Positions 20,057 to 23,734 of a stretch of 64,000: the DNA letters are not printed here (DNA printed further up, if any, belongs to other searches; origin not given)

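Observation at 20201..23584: Single-polypeptide BC-BCCP-CT acyl-CoA carboxylase divergently paired with enoyl-CoA hydratase and tandem CoA-transferases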

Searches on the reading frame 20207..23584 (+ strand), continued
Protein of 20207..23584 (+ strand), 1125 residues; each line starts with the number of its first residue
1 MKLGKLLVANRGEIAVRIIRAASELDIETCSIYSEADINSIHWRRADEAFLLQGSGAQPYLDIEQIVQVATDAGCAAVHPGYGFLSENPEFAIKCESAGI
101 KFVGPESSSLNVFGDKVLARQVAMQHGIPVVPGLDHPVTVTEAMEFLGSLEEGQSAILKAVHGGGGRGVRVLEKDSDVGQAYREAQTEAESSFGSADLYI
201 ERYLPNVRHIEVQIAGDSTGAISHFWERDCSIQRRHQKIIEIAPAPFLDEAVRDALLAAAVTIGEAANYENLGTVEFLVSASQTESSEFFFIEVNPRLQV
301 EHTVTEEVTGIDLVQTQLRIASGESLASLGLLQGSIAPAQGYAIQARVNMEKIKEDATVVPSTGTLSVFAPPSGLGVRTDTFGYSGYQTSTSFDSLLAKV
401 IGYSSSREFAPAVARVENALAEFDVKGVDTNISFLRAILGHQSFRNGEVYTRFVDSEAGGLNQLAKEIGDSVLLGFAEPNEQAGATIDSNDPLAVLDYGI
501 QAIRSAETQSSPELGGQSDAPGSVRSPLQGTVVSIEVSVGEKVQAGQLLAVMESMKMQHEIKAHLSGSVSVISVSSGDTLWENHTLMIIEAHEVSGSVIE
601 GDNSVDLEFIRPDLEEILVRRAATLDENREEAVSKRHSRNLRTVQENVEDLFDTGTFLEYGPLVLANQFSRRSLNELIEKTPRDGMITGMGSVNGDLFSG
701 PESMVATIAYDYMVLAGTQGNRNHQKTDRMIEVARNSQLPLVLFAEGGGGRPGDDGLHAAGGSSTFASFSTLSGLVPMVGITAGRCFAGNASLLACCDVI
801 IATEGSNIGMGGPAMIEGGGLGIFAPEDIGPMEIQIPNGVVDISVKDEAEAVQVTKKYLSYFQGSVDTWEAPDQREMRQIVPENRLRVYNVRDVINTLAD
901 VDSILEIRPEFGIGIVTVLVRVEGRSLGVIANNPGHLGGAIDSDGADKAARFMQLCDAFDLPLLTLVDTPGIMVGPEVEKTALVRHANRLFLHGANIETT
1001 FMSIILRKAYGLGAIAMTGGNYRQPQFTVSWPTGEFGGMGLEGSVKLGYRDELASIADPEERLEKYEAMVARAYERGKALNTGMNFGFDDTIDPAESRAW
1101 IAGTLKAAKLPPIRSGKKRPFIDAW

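Call 42: find_encoding_contigs(protein=P0006, flank=10000, max_places=2)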
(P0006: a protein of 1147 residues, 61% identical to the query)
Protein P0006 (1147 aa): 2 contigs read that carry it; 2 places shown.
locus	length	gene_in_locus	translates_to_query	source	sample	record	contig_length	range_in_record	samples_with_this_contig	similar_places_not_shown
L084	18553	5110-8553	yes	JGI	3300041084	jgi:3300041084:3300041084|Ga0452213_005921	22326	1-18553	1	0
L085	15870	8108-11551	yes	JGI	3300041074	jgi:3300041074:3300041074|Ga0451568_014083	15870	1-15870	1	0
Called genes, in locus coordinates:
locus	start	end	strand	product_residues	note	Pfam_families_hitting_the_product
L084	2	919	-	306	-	?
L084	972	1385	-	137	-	PF00837:T4_deiodinase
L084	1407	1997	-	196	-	-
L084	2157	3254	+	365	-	PF07224:Chlorophyllase (weak), PF01738:DLH (faint), PF02129:Peptidase_S15 (weak), PF03403:PAF-AH_p_II, PF12146:Hydrolase_4 (weak), PF12740:PETase (weak)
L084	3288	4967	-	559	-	PF02776:TPP_enzyme_N, PF00205:TPP_enzyme_M, PF02775:TPP_enzyme_C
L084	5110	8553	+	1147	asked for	PF00289:Biotin_carb_N, PF02222:ATP-grasp (weak), PF02786:CPSase_L_D2, PF02785:Biotin_carb_C, PF25919:BSH_CusB (faint), PF00364:Biotin_lipoyl, PF25917:BSH_RND, PF01039:Carboxyl_trans, +3 more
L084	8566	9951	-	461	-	PF00289:Biotin_carb_N, PF02786:CPSase_L_D2, PF07478:Dala_Dala_lig_C (weak), PF02785:Biotin_carb_C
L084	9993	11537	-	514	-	PF01039:Carboxyl_trans, PF03255:ACCA (weak)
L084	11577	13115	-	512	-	PF01039:Carboxyl_trans, PF03255:ACCA (faint)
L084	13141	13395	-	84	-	PF00364:Biotin_lipoyl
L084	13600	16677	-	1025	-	PF00873:ACR_tran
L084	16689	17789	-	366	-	PF25919:BSH_CusB (faint), PF00364:Biotin_lipoyl (faint), PF25917:BSH_RND, PF25973:BSH_CzcB, PF25954:Beta-barrel_RND_2, PF25967:RND-MFP_C, PF25975:CzcB_C, PF25989:YknX_C, +1 more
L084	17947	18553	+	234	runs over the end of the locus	PF00378:ECH_1, PF16113:ECH_2 (weak)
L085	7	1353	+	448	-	-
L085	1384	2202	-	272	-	PF00106:adh_short, PF01370:Epimerase (weak), PF08659:KR, PF13460:NAD_binding_10, PF13561:adh_short_C2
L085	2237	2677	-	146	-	-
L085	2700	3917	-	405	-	PF02515:CoA_transf_3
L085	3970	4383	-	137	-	PF00837:T4_deiodinase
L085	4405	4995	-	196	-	-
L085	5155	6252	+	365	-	PF07224:Chlorophyllase (weak), PF02129:Peptidase_S15 (faint), PF03403:PAF-AH_p_II, PF12146:Hydrolase_4 (weak), PF12740:PETase (weak)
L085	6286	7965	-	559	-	PF02776:TPP_enzyme_N, PF00205:TPP_enzyme_M, PF02775:TPP_enzyme_C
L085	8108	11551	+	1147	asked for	PF00289:Biotin_carb_N, PF02222:ATP-grasp (weak), PF02786:CPSase_L_D2, PF02785:Biotin_carb_C, PF25919:BSH_CusB (faint), PF00364:Biotin_lipoyl, PF25917:BSH_RND, PF01039:Carboxyl_trans, +3 more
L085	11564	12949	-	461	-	PF00289:Biotin_carb_N, PF02786:CPSase_L_D2, PF07478:Dala_Dala_lig_C (weak), PF02785:Biotin_carb_C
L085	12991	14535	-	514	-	PF01039:Carboxyl_trans, PF03255:ACCA (weak)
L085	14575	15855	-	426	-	PF01039:Carboxyl_trans, PF03255:ACCA (faint)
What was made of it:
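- L084 and L085 carry separate multi-subunit carboxylase genes right next to an LCC homologue, which suggests distinct roles (call 42).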

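Call 43: find_encoding_contigs(protein=P0011, flank=10000, max_places=2)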
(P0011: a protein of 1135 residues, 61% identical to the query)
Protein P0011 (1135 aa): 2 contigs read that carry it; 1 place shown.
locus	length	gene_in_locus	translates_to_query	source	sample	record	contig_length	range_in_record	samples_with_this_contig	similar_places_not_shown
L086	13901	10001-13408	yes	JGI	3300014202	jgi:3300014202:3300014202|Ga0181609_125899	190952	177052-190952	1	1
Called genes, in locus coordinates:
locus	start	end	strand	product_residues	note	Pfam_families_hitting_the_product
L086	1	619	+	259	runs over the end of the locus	PF01011:PQQ (faint), PF13360:PQQ_2, PF13570:Beta-prop_ACSF4 (weak), PF13360:PQQ_2, PF13570:Beta-prop_ACSF4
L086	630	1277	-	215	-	PF00753:Lactamase_B, PF23023:Anti-Pycsar_Apyc1 (faint)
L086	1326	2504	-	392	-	-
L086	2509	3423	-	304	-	PF00730:HhH-GPD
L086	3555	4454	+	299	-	PF00107:ADH_zinc_N, PF13602:ADH_zinc_N_2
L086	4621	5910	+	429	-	PF00675:Peptidase_M16, PF05193:Peptidase_M16_C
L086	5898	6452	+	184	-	-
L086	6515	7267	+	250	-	PF12146:Hydrolase_4 (faint)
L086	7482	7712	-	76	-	-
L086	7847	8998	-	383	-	PF00753:Lactamase_B, PF21221:B_lactamase-like_C (faint)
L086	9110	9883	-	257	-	PF03328:HpcH_HpaI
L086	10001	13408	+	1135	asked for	PF00289:Biotin_carb_N, PF02786:CPSase_L_D2, PF02785:Biotin_carb_C, PF25917:BSH_RND (weak), PF25973:BSH_CzcB (faint), PF00364:Biotin_lipoyl, PF01039:Carboxyl_trans, PF03255:ACCA (weak)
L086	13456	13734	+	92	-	-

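Call 70: search_protein_representatives(protein=window:20207-23581:+)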
Query: 1125 residues. Proteins with E-value up to 0.001 (for the whole library): 60819; up to 1e-10: 28058; up to 1e-30: 8549. The best 150 are listed.
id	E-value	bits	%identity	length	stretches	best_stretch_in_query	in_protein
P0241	0.0e+00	1266.8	53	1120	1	5-1125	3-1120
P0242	0.0e+00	1043.4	56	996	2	524-1125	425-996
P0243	0.0e+00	1040.9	46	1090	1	3-1105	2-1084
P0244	1.4e-293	993.1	48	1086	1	6-1102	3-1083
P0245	2.1e-292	989.2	46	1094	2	520-1125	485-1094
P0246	2.9e-292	988.8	49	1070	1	4-1108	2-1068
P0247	3.6e-292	988.5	48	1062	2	523-1109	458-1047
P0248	6.0e-292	987.7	46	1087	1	1-1109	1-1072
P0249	4.5e-291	984.8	47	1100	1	3-1107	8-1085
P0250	3.8e-283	958.6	46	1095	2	523-1125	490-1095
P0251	2.4e-282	956.0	47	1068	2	522-1109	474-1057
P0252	2.0e-281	952.9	46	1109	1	5-1125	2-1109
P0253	3.1e-277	939.0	46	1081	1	5-1125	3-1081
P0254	2.1e-274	929.7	48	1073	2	520-1104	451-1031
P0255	2.2e-268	909.7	44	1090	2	513-1105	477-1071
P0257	9.8e-263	891.0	43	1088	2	520-1125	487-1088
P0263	3.2e-247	839.7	43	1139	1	4-1125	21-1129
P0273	2.2e-232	790.5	43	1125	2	523-1102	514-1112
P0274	2.6e-232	790.3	45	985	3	520-1125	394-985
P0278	2.2e-229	780.6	45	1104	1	6-1102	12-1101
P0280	1.4e-227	774.6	44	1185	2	520-1125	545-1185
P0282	7.6e-224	762.3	50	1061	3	612-1125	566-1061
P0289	2.3e-209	714.3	50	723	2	526-1125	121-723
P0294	7.9e-199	679.4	49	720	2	520-1101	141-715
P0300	3.3e-188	644.2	53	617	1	523-1125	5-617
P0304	1.9e-176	605.3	59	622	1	647-1125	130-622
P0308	3.2e-172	591.3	63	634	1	709-1120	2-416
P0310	1.1e-168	579.7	57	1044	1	670-1125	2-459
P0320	5.0e-154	531.1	48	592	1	524-1125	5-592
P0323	3.0e-153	528.5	58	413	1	715-1125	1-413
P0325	5.0e-152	524.5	54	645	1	604-1120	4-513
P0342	6.2e-137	474.5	43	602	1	524-1125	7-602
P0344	1.6e-134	466.6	62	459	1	794-1125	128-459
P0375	4.9e-122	425.2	45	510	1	609-1125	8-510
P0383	3.4e-119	415.8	41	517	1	614-1125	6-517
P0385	1.7e-118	413.4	42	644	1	508-1125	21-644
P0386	1.9e-118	413.3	65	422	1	846-1125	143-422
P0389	2.0e-117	409.9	50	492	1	705-1101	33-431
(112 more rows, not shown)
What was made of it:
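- Checked: A 53%-identical representative aligns 5-1125 to 3-1120 in one stretch (call 70).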
